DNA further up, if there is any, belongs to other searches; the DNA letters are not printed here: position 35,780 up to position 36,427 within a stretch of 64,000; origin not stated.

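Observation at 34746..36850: EF-P with Arg at the modification site, in a tight apparent operon with an 8-Cys protein and a HAD::DinB fusion: candidate uncharacterised EF-P maturation module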

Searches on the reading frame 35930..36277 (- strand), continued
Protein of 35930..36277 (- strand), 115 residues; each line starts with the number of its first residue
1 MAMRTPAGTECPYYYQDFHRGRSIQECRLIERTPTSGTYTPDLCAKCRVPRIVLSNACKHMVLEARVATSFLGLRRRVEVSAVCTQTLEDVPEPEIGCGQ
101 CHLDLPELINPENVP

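Call 61: list_cluster_members(proteins=[P0160, P0143, P0178, P0134, P0129, P0133, P0154, P0162, P0169, P0190])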
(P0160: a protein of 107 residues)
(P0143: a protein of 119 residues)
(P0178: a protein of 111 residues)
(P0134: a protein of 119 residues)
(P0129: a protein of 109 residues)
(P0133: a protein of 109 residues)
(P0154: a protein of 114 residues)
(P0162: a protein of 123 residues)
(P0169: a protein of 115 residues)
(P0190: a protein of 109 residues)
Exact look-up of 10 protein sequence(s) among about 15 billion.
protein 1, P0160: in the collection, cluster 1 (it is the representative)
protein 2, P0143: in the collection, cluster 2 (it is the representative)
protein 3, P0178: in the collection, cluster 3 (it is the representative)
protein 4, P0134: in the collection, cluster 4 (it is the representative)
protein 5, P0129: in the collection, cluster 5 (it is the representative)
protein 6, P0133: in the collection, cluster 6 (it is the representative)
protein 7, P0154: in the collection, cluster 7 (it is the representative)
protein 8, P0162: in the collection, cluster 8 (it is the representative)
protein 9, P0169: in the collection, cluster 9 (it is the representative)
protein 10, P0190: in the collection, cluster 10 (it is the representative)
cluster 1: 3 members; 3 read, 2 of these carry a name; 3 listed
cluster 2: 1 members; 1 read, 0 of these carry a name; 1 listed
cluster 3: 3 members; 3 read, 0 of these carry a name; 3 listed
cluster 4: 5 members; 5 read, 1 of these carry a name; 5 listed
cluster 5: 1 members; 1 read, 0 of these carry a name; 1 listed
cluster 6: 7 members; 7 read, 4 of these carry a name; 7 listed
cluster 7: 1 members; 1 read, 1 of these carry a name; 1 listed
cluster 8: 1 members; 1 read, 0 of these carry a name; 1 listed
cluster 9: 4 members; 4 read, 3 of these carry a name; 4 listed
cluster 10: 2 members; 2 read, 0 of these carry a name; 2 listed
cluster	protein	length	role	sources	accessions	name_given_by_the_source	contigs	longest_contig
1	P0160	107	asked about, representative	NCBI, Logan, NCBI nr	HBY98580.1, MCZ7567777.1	MAG: hypothetical protein M5U01_04155 [Ardenticatenaceae bacterium] | hypothetical protein [Ardenticatenaceae bacterium]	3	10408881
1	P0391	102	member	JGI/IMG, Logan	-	hypothetical protein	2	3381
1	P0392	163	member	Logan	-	-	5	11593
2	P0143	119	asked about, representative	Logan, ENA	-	-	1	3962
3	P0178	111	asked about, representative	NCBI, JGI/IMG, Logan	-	-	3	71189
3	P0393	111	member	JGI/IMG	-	-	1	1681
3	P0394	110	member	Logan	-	-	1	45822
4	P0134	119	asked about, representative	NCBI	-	-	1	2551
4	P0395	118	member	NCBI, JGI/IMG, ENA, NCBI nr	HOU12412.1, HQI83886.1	MAG TPA: hypothetical protein PKZ84_04790 [Anaerolineae bacterium] | hypothetical protein [Anaerolineae bacterium]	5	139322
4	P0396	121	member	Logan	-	-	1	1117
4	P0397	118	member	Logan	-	-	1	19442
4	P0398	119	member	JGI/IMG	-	-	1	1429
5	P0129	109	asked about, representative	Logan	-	-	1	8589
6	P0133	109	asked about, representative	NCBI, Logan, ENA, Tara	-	strand:+ start:1932 stop:2261 length:330 start_codon:yes stop_codon:yes gene_type:complete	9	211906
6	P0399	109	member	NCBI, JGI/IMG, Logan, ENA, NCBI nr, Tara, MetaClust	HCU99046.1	MAG TPA: hypothetical protein DGM69_06860 [Chloroflexi bacterium] | hypothetical protein [Chloroflexota bacterium] | strand:+ start:1200 stop:1529 length:330 start_codon:yes stop_codon:yes gene_type:complete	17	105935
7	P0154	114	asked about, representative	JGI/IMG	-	hypothetical protein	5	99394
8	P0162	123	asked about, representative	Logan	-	-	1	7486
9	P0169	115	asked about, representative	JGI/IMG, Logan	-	hypothetical protein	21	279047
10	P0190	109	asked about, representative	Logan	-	-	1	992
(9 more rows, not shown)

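Call 62: find_encoding_contigs(protein=P0133, flank=4000, max_places=2)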
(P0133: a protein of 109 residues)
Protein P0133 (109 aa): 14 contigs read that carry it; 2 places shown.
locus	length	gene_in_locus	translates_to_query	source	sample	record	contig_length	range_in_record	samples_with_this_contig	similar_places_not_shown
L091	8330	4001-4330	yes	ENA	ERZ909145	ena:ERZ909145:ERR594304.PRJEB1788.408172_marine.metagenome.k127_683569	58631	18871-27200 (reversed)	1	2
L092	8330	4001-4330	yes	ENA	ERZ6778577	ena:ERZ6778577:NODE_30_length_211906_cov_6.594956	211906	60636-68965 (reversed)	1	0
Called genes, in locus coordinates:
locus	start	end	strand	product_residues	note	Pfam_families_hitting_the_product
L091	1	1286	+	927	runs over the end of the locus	PF00929:RNase_T, PF16473:Rv2179c-like (faint), PF00270:DEAD (weak), PF04851:ResIII (faint), PF00271:Helicase_C (faint), PF06733:DEAD_2 (faint), PF13307:Helicase_C_2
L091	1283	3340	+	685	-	-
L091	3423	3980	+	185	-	PF08207:EFP_N, PF01132:EFP, PF09285:Elong-fact-P_C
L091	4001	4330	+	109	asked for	-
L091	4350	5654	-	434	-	PF00070:Pyr_redox (faint), PF01266:DAO, PF07992:Pyr_redox_2 (faint), PF13450:NAD_binding_8 (weak)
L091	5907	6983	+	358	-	PF03990:DUF348 (faint), PF07501:G5, PF06725:3D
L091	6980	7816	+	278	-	PF00398:RrnaAD, PF13847:Methyltransf_31 (weak), PF13649:Methyltransf_25 (weak)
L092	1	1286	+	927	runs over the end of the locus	PF00929:RNase_T, PF16473:Rv2179c-like (faint), PF00270:DEAD (weak), PF04851:ResIII (faint), PF00271:Helicase_C (faint), PF06733:DEAD_2 (faint), PF13307:Helicase_C_2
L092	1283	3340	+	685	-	-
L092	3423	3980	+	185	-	PF08207:EFP_N, PF01132:EFP, PF09285:Elong-fact-P_C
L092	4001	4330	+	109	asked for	-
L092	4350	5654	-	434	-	PF00070:Pyr_redox (faint), PF01266:DAO, PF07992:Pyr_redox_2 (faint), PF13450:NAD_binding_8 (weak)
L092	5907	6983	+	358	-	PF03990:DUF348 (faint), PF07501:G5, PF06725:3D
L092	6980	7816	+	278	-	PF00398:RrnaAD, PF13847:Methyltransf_31 (weak), PF13649:Methyltransf_25 (weak)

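Call 63: find_encoding_contigs(protein=P0154, flank=4000, max_places=2)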
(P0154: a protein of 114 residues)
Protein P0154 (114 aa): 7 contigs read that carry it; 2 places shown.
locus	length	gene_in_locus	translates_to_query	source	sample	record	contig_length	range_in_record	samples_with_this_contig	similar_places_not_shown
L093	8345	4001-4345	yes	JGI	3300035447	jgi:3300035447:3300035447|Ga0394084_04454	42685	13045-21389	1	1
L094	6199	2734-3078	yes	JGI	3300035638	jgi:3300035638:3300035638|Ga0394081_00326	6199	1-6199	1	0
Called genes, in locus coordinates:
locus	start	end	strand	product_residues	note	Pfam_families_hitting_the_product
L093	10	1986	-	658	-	PF17203:sCache_3_2, PF17201:Cache_3-Cache_2, PF17202:sCache_3_3, PF00672:HAMP, PF00015:MCPsignal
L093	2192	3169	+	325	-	PF01758:SBF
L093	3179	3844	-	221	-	PF10646:Germane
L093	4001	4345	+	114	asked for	-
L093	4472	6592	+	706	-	PF20773:InhA-like_MAM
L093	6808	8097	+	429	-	PF00709:Adenylsucc_synt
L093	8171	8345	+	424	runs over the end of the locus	PF02844:GARS_N, PF01071:GARS_A, PF02655:ATP-grasp_3 (weak), PF02843:GARS_C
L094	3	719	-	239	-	?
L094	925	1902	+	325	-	PF01758:SBF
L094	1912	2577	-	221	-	PF10646:Germane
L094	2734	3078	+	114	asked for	-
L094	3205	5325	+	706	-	PF20773:InhA-like_MAM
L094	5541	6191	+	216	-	PF00709:Adenylsucc_synt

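Call 64: find_encoding_contigs(protein=P0169, flank=4000, max_places=2)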
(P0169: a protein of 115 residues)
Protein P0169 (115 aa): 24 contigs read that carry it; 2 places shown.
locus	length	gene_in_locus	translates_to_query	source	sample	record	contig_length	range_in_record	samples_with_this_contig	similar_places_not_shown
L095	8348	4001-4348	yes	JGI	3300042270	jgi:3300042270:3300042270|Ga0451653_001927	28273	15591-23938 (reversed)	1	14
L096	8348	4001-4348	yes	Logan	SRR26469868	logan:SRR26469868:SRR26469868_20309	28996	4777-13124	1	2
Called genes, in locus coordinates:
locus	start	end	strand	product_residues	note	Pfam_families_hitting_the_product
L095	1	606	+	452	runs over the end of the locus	PF00772:DnaB, PF13481:AAA_25, PF03796:DnaB_C, PF06745:ATPase (weak)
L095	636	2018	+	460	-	PF00890:FAD_binding_2 (faint), PF01134:GIDA (faint), PF01266:DAO (faint), PF01494:FAD_binding_3 (faint), PF03486:HI0933_like (faint), PF05834:Lycopene_cycl (faint), PF07992:Pyr_redox_2, PF21688:FAD-depend_C, +1 more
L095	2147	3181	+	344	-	PF01758:SBF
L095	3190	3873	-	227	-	PF10646:Germane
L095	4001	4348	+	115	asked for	-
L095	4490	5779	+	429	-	PF00709:Adenylsucc_synt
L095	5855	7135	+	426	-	PF02844:GARS_N, PF13549:ATP-grasp_5 (faint), PF01071:GARS_A, PF02655:ATP-grasp_3 (faint), PF02786:CPSase_L_D2 (weak), PF08442:ATP-grasp_2 (weak), PF02222:ATP-grasp, PF02843:GARS_C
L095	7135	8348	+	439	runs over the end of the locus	PF04055:Radical_SAM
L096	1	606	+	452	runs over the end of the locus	PF00772:DnaB, PF13481:AAA_25, PF03796:DnaB_C, PF06745:ATPase (weak)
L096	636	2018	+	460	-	PF00890:FAD_binding_2 (faint), PF01134:GIDA (faint), PF01266:DAO (faint), PF01494:FAD_binding_3 (faint), PF03486:HI0933_like (faint), PF05834:Lycopene_cycl (faint), PF07992:Pyr_redox_2, PF21688:FAD-depend_C, +1 more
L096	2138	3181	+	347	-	PF01758:SBF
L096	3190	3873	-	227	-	PF10646:Germane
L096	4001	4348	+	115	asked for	-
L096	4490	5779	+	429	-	PF00709:Adenylsucc_synt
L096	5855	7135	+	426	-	PF02844:GARS_N, PF13549:ATP-grasp_5 (faint), PF01071:GARS_A, PF02655:ATP-grasp_3 (faint), PF02786:CPSase_L_D2 (weak), PF08442:ATP-grasp_2 (weak), PF02222:ATP-grasp, PF02843:GARS_C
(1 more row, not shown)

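Call 71: find_encoding_contigs(protein=P0123, flank=3500, max_places=2)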
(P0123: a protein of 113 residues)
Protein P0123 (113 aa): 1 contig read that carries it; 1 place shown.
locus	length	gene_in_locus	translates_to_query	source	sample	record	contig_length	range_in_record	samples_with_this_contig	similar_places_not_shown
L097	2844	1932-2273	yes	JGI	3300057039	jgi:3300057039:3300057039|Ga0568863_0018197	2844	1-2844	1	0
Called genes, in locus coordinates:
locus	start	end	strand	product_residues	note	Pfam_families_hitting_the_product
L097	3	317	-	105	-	?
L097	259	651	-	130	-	PF02643:DUF192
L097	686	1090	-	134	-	PF00072:Response_reg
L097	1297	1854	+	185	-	PF08207:EFP_N, PF01132:EFP, PF09285:Elong-fact-P_C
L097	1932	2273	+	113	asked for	-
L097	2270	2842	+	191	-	?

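Call 72: find_encoding_contigs(protein=P0127, flank=3500, max_places=2)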
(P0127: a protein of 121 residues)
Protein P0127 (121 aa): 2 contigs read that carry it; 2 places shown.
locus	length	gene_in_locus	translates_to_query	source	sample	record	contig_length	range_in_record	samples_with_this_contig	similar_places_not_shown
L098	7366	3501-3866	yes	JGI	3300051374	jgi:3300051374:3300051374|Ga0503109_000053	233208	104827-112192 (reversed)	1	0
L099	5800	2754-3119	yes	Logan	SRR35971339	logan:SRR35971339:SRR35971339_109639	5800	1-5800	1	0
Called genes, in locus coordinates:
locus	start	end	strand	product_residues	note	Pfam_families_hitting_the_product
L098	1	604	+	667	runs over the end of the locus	PF12849:PBP_like_2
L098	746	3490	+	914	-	PF00929:RNase_T, PF01612:DNA_pol_A_exo1 (weak), PF16473:Rv2179c-like, PF00270:DEAD, PF04851:ResIII (weak), PF06733:DEAD_2 (weak), PF13307:Helicase_C_2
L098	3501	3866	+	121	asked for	-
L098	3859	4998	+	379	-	PF00702:Hydrolase, PF13419:HAD_2, PF13242:Hydrolase_like (weak), PF12867:DinB_2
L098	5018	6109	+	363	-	PF00512:HisKA (weak), PF02518:HATPase_c, PF13589:HATPase_c_3 (weak)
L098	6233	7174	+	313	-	PF00348:polyprenyl_synt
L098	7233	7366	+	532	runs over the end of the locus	PF03853:YjeF_N, PF01256:Carb_kinase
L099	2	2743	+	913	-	?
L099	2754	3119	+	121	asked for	-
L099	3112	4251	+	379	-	PF00702:Hydrolase, PF13419:HAD_2, PF13242:Hydrolase_like (weak), PF12867:DinB_2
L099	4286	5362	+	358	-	PF00512:HisKA (weak), PF02518:HATPase_c, PF13589:HATPase_c_3 (weak)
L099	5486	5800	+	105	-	?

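Call 73: find_encoding_contigs(protein=P0129, flank=3500, max_places=2)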
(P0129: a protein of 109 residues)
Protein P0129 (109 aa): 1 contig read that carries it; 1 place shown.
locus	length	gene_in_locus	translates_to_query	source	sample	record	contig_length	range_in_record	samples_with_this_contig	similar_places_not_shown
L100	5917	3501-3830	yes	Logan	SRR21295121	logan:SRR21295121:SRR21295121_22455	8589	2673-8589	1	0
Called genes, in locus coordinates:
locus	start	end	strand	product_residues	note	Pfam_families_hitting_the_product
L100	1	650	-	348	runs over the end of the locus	PF13421:Band_7_1, PF01145:Band_7, PF12728:HTH_17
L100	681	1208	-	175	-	-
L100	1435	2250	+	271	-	PF18912:DZR_2, PF00156:Pribosyltran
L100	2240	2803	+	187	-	PF02482:Ribosomal_S30AE, PF16321:Ribosom_S30AE_C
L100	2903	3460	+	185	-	PF08207:EFP_N, PF01132:EFP, PF09285:Elong-fact-P_C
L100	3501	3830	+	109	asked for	-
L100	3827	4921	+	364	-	PF00702:Hydrolase, PF13419:HAD_2 (weak), PF13242:Hydrolase_like (weak)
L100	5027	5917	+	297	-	?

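Call 74: find_encoding_contigs(protein=P0135, flank=3500, max_places=2)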
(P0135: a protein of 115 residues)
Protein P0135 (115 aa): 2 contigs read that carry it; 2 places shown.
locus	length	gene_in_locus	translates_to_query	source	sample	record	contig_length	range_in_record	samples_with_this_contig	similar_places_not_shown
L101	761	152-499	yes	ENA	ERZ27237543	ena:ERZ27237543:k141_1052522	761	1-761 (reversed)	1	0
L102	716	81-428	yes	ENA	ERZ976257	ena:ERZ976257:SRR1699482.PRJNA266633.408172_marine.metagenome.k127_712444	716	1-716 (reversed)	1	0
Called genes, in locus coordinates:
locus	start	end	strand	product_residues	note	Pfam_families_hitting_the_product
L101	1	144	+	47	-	?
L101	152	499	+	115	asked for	-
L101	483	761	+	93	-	?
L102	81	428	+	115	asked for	-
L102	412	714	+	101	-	?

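Call 81: search_protein_families(library=pfam, alignment_id=A3, max_evalue=5)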
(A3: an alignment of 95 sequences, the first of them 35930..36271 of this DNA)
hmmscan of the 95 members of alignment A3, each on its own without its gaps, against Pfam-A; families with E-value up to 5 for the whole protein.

A. member 1, window:35930-36271:- (113 aa): 0 families

B. families by the number of members that match (of 95 scanned): 23 families
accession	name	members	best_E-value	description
PF10083.14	DUF2321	8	0.024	Uncharacterized protein conserved in bacteria (DUF2321)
PF25491.1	CCHC_BCL-11A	6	0.027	BCL-11A-like CCHC zinc finger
PF00120.29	Gln-synt_C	5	0.012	Glutamine synthetase, catalytic domain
PF22289.1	DmmA-like_C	4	0.068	Dimethylamine monooxygenase subunit DmmA-like, C-terminal domain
PF04324.20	Fer2_BFD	3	0.1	BFD-like [2Fe-2S] binding domain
PF19522.4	DUF6052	2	0.05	Family of unknown function (DUF6052)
PF18048.7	TRAF6_Z2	2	0.051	TNF receptor-associated factor 6 zinc finger 2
PF21349.2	RUBY_RBDX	2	0.061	Rubrerythrin, rubredoxin-like domain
PF12773.13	DZR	2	0.092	Double zinc ribbon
PF02467.21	Whib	2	0.13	Transcription factor WhiB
PF00037.32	Fer4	2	1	4Fe-4S binding domain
PF17693.6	DUF5539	1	0.0041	Family of unknown function (DUF5539)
PF12677.13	DUF3797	1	0.018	Domain of unknown function (DUF3797)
PF14753.11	FAM221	1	0.028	Protein FAM221A/B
PF00830.24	Ribosomal_L28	1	0.059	Ribosomal L28 family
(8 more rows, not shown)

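Call 90: find_related_loci(query=A6, collection=metagenome_contigs, flank=4000)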
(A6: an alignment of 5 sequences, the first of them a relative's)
Query A6 (115 aa) in metagenome_contigs; peptide patterns used: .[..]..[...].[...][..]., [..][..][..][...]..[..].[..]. (x = any residue, [..] = any of these).
600 stretches matched a pattern (row limit reached: there are more); 526 encode a relative of the query (tblastn E <= 1e-3); the best 80 are kept; 80 distinct loci.
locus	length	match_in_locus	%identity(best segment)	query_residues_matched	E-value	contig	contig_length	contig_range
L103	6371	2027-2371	56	1-115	3e-41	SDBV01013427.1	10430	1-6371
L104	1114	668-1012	55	1-115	2e-41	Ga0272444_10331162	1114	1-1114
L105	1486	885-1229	57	1-115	1e-39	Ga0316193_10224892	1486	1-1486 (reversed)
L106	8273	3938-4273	53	1-112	3e-38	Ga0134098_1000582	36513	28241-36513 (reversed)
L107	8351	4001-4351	50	1-114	5e-38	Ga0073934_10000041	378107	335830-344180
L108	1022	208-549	53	1-114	2e-39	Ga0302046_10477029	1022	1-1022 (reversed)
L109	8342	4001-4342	52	1-115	9e-38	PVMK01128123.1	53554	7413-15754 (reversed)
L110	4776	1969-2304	53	1-112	1e-37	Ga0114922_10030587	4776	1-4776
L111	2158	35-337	57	1-100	3e-37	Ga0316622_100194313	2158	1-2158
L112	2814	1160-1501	51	1-113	2e-36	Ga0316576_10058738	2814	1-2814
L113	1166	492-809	53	1-105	5e-37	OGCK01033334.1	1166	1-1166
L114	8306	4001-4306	54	1-101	2e-35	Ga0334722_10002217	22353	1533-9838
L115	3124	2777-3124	51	1-115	2e-35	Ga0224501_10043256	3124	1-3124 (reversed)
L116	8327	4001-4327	55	1-107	3e-35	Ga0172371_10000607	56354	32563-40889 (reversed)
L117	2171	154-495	50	1-113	9e-35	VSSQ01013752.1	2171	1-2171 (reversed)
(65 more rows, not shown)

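Call 98: find_homologous_proteins(query=A7, max_evalue=0.001)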
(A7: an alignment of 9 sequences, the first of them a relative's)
Query A7 (9 sequences) (107 aa, profile of the alignment): 171 proteins with E <= 0.001 among 533 candidates; the best 120 are listed.
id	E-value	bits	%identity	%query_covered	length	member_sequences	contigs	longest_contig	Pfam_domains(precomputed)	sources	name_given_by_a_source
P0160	5.6e-40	153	100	100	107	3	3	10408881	-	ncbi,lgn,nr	ncbi:MAG: hypothetical protein M5U01_04155 [Ardenticatenaceae bacterium]|nr:hypothetical protein [Ar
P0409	4.8e-39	150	84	100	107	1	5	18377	-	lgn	-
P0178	1.2e-38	149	44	93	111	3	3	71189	-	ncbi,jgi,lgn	-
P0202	4.5e-38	147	43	95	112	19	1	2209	-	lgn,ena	-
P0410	5.6e-38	147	49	86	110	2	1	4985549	-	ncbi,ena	-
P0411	6.6e-38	147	50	96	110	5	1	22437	-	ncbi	-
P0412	6.8e-38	147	46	88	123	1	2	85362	-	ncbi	-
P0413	1.0e-37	146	54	92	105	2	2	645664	-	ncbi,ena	-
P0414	1.1e-37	146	48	93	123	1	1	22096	-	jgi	jgi:hypothetical protein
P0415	1.3e-37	146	57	93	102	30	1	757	-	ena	-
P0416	2.2e-37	145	48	93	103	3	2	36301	-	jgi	jgi:hypothetical protein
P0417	3.0e-37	145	52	89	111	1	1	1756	-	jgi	-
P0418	3.6e-37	144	53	92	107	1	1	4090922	-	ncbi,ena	-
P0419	3.9e-37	144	52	88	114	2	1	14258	-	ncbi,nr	ncbi:MAG: hypothetical protein J7M34_02100 [Anaerolineae bacterium]|nr:hypothetical protein [Anaerol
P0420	4.1e-37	144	52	92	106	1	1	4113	-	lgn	-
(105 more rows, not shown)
